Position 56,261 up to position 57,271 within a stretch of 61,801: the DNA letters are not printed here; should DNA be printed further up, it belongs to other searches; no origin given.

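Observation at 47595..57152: Four mobile loci within 10 kb, each bracketed by inverted arrays of one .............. motif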

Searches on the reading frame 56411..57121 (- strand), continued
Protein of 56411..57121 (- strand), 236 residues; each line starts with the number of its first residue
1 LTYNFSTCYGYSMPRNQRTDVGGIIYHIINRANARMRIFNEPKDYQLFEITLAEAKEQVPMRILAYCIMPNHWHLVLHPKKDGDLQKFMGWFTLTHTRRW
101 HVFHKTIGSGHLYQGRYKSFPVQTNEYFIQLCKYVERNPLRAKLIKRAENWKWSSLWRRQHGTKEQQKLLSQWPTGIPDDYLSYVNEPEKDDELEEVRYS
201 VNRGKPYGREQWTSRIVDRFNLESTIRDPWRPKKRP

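Call 73: predict_structure(alignment_id=A1)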
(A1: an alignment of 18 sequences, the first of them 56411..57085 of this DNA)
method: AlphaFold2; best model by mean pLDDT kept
length: 224 residues; sequences in the alignment: 18
mean_pLDDT: 81.4   pTM: 0.84
mean pLDDT of the five models: 81.4, 79.0, 77.9, 77.1, 36.3
residues with pLDDT >= 90: 93; 70-90: 86; 50-70: 28; < 50: 17
segments of 3 or more residues with pLDDT < 50: 1-5, 216-224
pLDDT, mean of each block of 10 residues (from residue 1): 58 85 75 93 95 91 94 92 88 66 75 90 78 84 94 93 88 76 77 86 81 49 37
secondary structure, 60 per line:
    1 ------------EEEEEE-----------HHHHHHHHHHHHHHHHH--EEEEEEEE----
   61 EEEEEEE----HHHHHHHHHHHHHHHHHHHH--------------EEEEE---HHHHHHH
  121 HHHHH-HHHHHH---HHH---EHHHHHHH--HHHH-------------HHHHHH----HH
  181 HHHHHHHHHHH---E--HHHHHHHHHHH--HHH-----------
elements in order: E13-18 H30-46 E49-56 E61-67 H72-91 E106-110 H114-125 H127-132 H143-149 H152-155 H169-174 H179-191 H198-208

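Call 75: fold_search(model_id=the predicted structure, library=pdb)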
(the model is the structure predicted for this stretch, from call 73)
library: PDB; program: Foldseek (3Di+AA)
matches with E <= 10: 1285; with E <= 0.001: 14
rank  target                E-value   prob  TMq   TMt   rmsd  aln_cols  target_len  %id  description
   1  4er8_A                6.3e-08  1.00  0.49  0.65   6.3       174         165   18  Structure of the REP associates tyrosine transposase bound to a REP hairpin (released 2012-08-15)
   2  2xo6_D                6.5e-05  1.00  0.40  0.65   6.3       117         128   20  DEINOCOCCUS RADIODURANS ISDRA2 TRANSPOSASE Y132F MUTANT COMPLEXED WITH LEFT END RECOGNITION AND CLEAVAGE SITE (released 2010-10-13)
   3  2xm3_A                9.4e-05  1.00  0.40  0.66   6.6       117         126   21  Deinococcus radiodurans ISDra2 Transposase Left end DNA complex (released 2010-10-13)
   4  2xo6_A                1.1e-04  1.00  0.40  0.63   7.6       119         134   20  DEINOCOCCUS RADIODURANS ISDRA2 TRANSPOSASE Y132F MUTANT COMPLEXED WITH LEFT END RECOGNITION AND CLEAVAGE SITE (released 2010-10-13)
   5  2xm3_C                1.2e-04  1.00  0.40  0.66   6.6       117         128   21  Deinococcus radiodurans ISDra2 Transposase Left end DNA complex (released 2010-10-13)
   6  2xma_E                1.2e-04  1.00  0.40  0.60   7.6       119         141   21  DEINOCOCCUS RADIODURANS ISDRA2 TRANSPOSASE RIGHT END DNA COMPLEX (released 2010-10-13)
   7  2xqc_D                1.3e-04  1.00  0.40  0.64   6.3       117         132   21  DEINOCOCCUS RADIODURANS ISDRA2 TRANSPOSASE COMPLEXED WITH LEFT END RECOGNITION AND CLEAVAGE SITE AND ZN (released 2010-10-13)
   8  2xma_B                1.4e-04  1.00  0.40  0.63   7.5       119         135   21  DEINOCOCCUS RADIODURANS ISDRA2 TRANSPOSASE RIGHT END DNA COMPLEX (released 2010-10-13)
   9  2xma_A                1.4e-04  1.00  0.40  0.61   7.5       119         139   21  DEINOCOCCUS RADIODURANS ISDRA2 TRANSPOSASE RIGHT END DNA COMPLEX (released 2010-10-13)
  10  2vic_A                2.7e-04  1.00  0.38  0.54  12.9       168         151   13  CRYSTAL STRUCTURE OF THE ISHP608 TRANSPOSASE IN COMPLEX with Left end 26- mer DNA and manganese (released 2008-02-19)
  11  2f4f_A                2.8e-04  1.00  0.37  0.59  11.2       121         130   18  Crystal structure of IS200 transposase (released 2005-12-13)
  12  2xm3_D                4.6e-04  1.00  0.40  0.65   6.6       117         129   21  Deinococcus radiodurans ISDra2 Transposase Left end DNA complex (released 2010-10-13)
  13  2xm3_B                4.9e-04  1.00  0.40  0.65   2.8       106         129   20  Deinococcus radiodurans ISDra2 Transposase Left end DNA complex (released 2010-10-13)
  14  2a6m_B                5.5e-04  1.00  0.37  0.52  15.7       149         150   17  Crystal Structure of the ISHp608 Transposase (released 2005-10-25)
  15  2a6o_A                1.3e-03  1.00  0.38  0.54  14.1       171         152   13  Crystal Structure of the ISHp608 Transposase in Complex with Stem-loop DNA (released 2005-10-25)
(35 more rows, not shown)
